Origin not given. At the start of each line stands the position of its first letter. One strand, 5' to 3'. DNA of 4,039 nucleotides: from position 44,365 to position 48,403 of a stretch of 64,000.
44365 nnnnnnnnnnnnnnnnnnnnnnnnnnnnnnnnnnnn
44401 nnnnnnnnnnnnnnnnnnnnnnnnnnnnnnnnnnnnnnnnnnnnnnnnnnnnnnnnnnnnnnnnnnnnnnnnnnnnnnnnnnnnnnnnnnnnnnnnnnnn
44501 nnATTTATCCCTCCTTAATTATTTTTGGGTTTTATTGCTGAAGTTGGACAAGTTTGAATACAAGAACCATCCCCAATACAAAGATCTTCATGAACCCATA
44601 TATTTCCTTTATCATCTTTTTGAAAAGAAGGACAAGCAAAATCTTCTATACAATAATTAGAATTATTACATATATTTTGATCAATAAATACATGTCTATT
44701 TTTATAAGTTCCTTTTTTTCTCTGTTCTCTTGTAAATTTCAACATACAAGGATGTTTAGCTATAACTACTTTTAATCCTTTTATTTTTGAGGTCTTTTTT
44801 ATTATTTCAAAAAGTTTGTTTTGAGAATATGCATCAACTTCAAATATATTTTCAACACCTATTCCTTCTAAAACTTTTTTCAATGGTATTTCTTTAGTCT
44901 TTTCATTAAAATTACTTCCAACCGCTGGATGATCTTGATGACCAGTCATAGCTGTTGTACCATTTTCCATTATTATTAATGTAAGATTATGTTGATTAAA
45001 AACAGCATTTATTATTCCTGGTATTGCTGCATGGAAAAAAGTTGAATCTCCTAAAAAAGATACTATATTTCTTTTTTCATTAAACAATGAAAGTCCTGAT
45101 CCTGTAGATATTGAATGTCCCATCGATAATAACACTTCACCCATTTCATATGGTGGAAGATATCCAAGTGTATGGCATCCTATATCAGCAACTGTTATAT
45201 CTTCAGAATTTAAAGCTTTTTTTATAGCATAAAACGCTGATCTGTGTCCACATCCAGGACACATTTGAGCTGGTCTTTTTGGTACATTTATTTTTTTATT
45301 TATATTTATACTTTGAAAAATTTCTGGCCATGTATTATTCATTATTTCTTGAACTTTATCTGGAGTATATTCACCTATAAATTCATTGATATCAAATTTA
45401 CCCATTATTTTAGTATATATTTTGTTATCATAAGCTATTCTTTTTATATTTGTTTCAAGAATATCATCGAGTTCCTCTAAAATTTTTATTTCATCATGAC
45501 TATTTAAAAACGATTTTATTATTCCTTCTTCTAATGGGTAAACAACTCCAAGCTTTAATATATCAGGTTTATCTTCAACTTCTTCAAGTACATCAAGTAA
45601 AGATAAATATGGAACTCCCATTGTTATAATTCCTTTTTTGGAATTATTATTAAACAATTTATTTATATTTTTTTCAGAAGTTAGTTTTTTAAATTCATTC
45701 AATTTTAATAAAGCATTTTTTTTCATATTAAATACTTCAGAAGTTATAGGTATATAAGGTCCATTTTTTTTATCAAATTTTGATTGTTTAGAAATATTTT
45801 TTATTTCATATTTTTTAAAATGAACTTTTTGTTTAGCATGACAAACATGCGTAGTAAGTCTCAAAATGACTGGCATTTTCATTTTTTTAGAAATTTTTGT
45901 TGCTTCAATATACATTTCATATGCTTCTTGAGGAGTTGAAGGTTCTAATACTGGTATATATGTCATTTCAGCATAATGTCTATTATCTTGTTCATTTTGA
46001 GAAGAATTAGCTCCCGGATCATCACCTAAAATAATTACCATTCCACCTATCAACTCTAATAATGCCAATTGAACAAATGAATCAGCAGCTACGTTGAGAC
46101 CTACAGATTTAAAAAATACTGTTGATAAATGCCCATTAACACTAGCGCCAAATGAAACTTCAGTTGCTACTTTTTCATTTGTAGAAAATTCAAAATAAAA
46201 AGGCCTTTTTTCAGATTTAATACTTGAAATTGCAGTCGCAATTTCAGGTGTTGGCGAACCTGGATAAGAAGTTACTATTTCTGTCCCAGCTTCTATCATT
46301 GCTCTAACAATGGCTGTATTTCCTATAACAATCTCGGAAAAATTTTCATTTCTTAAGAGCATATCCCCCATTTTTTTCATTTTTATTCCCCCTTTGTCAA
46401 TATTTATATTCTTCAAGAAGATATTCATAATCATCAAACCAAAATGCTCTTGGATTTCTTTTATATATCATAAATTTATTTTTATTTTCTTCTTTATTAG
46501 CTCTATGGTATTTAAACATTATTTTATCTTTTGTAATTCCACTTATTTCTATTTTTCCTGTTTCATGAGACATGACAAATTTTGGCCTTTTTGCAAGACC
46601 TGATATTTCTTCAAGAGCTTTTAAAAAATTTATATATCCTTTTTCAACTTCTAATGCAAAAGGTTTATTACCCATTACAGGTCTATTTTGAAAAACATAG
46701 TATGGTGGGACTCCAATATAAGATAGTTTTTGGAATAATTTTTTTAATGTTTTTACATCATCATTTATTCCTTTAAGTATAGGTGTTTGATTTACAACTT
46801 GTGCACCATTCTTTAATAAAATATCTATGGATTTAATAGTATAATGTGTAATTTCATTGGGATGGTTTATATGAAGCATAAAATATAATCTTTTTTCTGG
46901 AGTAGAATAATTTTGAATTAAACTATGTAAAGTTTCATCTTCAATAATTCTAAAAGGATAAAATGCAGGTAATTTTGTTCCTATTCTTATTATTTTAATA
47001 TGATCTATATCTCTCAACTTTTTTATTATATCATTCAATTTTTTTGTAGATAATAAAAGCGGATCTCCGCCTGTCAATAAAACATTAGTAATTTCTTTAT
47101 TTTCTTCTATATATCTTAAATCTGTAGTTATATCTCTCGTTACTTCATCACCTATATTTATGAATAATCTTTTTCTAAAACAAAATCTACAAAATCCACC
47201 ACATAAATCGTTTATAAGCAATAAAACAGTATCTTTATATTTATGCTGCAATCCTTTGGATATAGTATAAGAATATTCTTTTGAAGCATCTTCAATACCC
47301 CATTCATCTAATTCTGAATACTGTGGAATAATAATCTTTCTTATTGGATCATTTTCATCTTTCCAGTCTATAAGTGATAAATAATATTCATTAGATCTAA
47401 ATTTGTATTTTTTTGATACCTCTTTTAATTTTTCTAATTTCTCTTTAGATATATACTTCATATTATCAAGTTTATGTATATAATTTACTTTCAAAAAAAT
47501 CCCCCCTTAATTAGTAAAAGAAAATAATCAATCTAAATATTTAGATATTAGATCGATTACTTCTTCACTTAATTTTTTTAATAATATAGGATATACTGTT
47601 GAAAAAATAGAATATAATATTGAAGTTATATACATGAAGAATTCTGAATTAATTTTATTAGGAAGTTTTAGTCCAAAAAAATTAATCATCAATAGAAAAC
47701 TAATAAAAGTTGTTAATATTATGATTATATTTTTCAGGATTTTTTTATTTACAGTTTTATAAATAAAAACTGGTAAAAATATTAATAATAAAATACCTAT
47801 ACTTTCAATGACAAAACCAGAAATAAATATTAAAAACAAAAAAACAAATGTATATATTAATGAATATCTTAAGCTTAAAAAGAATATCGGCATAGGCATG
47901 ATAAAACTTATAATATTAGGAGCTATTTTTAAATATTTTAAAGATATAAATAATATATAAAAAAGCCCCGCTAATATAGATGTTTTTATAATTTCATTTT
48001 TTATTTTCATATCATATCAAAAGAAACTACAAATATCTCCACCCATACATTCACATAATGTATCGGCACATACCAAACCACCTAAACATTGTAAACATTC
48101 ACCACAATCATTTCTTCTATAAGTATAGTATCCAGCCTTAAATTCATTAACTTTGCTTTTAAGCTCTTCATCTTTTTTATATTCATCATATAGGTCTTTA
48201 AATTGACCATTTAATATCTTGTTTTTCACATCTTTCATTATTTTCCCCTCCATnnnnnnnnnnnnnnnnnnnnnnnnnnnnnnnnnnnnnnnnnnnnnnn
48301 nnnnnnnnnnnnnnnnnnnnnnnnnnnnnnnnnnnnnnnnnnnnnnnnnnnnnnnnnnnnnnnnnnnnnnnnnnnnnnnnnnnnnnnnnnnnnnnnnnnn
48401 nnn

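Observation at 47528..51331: Minimal PilT/GspE-family ATPase directly downstream of ftsA-ftsZ, followed by three uncharacterised proteins and a Cys-rich mini-protein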

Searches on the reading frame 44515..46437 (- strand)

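Call 87: search_protein_families(library=pfam, proteins=[window:44515-46437:-], max_evalue=0.001)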
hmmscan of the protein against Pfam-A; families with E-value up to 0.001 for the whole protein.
window:44515-46437:- (640 aa): 4 families
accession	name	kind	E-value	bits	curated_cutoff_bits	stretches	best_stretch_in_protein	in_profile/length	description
PF02775.26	TPP_enzyme_C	-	4.8e-19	69.1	21.9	1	418-558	1-149/151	Thiamine pyrophosphate enzyme, C-terminal TPP binding domain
PF01855.24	POR_N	-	1e-15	58.5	27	1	46-228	2-189/231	Pyruvate flavodoxin/ferredoxin oxidoreductase, thiamine diP-bdg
PF00037.32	Fer4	-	7.8e-06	25.9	21.1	1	614-636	2-24/24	4Fe-4S binding domain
PF13237.11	Fer4_10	-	0.00036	20.9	25.5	0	582-631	1-53/53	4Fe-4S dicluster domain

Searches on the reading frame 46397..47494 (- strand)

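Call 3: search_protein_families(library=pfam, proteins=[window:46397-47494:-], max_evalue=1)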
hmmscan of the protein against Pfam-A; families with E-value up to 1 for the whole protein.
window:46397-47494:- (365 aa): 3 families
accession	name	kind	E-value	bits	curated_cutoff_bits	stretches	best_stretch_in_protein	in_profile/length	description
PF04055.27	Radical_SAM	-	3.6e-08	34.2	29.5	1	96-246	5-157/166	Radical SAM superfamily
PF13353.11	Fer4_12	-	0.0003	21.5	22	1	98-162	15-79/137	4Fe-4S single cluster domain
PF10802.14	DUF2540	-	0.0024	18.3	25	1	5-31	16-42/75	Protein of unknown function (DUF2540)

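Call 4: search_protein_families(library=ncbifam, proteins=[window:46397-47494:-], max_evalue=1)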
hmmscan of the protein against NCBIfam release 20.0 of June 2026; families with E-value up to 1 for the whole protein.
window:46397-47494:- (365 aa): 20 families
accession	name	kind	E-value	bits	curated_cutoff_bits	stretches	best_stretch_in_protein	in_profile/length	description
TIGR04468.1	arg_2_3_am_muta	equivalog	1.2e-68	231.8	600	1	5-321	15-331/351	arginine 2,3-aminomutase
TIGR04368.1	Glu_2_3_NH3_mut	equivalog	4.2e-65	219.9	650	1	3-314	66-372/404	glutamate 2,3-aminomutase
TIGR03820.1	lys_2_3_AblA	equivalog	1.1e-60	205.5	525.4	1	6-315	24-331/417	lysine 2,3-aminomutase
TIGR03822.1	AblA_like_2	hypoth_equivalog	1.4e-60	205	396.25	1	8-313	6-309/321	lysine-2,3-aminomutase-like protein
TIGR00238.1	TIGR00238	subfamily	4.7e-58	196.7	199.2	1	14-308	36-327/331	KamA family radical SAM protein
TIGR03821.1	EFP_modif_epmB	equivalog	4.1e-52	177.2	369.3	1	11-299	17-302/321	EF-P beta-lysylation protein EpmB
TIGR02495.1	NrdG2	equivalog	3e-05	23.4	131.15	1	98-269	26-190/193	anaerobic ribonucleoside-triphosphate reductase activating protein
TIGR02666.1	moaA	equivalog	0.00049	19.2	284.05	1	94-172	16-97/336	GTP 3',8-cyclase MoaA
NF045646.2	rSAM_Se_TrsS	equivalog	0.00076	18.1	490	1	89-245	87-241/441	radical SAM (seleno)protein TrsS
NF043069.1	T4HPD_activ_SAM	equivalog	0.00088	18.7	425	1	98-260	85-242/299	trans-4-hydroxy-L-proline dehydratase activase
TIGR02491.1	NrdG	equivalog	0.00092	19.2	126.1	1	98-162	25-92/154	anaerobic ribonucleoside-triphosphate reductase activating protein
NF001199.0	PRK00164.2-1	equivalog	0.0015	17.8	231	1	92-173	16-97/308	GTP 3',8-cyclase MoaA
TIGR02668.1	moaA_archaeal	equivalog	0.0016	17.5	325.25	1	92-173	14-95/303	GTP 3',8-cyclase MoaA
NF033719.1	ind_deCO2_activ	equivalog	0.0027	17.1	425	1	116-252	114-240/302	indoleacetate decarboxylase activase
TIGR03963.1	rSAM_QueE_Clost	equivalog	0.0032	17.2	260.1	1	126-168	57-96/219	putative 7-carboxy-7-deazaguanine synthase QueE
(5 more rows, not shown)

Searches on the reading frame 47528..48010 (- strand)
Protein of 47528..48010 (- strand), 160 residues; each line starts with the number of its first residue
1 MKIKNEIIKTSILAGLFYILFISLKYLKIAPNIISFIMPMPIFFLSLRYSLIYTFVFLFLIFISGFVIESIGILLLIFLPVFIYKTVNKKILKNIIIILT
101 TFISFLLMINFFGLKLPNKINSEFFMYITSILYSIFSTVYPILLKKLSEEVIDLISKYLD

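Call 3: search_protein_families(library=pfam, proteins=[window:47528-48010:-], max_evalue=1)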
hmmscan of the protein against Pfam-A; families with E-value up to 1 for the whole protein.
window:47528-48010:- (160 aa): 0 families

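Call 4: search_protein_families(library=ncbifam, proteins=[window:47528-48010:-], max_evalue=1)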
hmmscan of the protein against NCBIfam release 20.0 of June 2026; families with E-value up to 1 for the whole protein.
window:47528-48010:- (160 aa): 1 family
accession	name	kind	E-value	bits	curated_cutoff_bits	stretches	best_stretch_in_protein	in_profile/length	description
TIGR00930.1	2a30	subfamily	0.33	9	953.4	1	65-139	175-244/936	K-Cl cotransporter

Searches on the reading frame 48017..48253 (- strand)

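Call 3: search_protein_families(library=pfam, proteins=[window:48017-48253:-], max_evalue=1)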
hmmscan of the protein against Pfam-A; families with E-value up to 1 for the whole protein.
window:48017-48253:- (78 aa): 2 families
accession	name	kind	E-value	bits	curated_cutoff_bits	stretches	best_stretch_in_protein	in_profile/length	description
PF21008.3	AIF-1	-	0.0023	18.6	50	1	12-52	18-57/140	Allograft inflammatory factor 1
PF25677.1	Chimallin_Phikzvirus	-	0.051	12.1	27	1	4-48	445-488/627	Phikzvirus chimallin family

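Call 4: search_protein_families(library=ncbifam, proteins=[window:48017-48253:-], max_evalue=1)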
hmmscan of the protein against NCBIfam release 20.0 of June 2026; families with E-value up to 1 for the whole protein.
window:48017-48253:- (78 aa): 3 families
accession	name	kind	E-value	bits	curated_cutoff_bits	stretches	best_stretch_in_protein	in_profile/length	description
NF005721.0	PRK07539.1-1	equivalog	0.0067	15.7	308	1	40-73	86-115/292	NADH-quinone oxidoreductase subunit NuoE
NF042416.1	GFPPS_Mycobact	equivalog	0.053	12.5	600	1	4-47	155-200/350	bifunctional (2E,6E)-farnesyl/geranyl diphosphate synthase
NF006156.0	PRK08299.1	equivalog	0.064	11.8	335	1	7-76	210-276/403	NADP-dependent isocitrate dehydrogenase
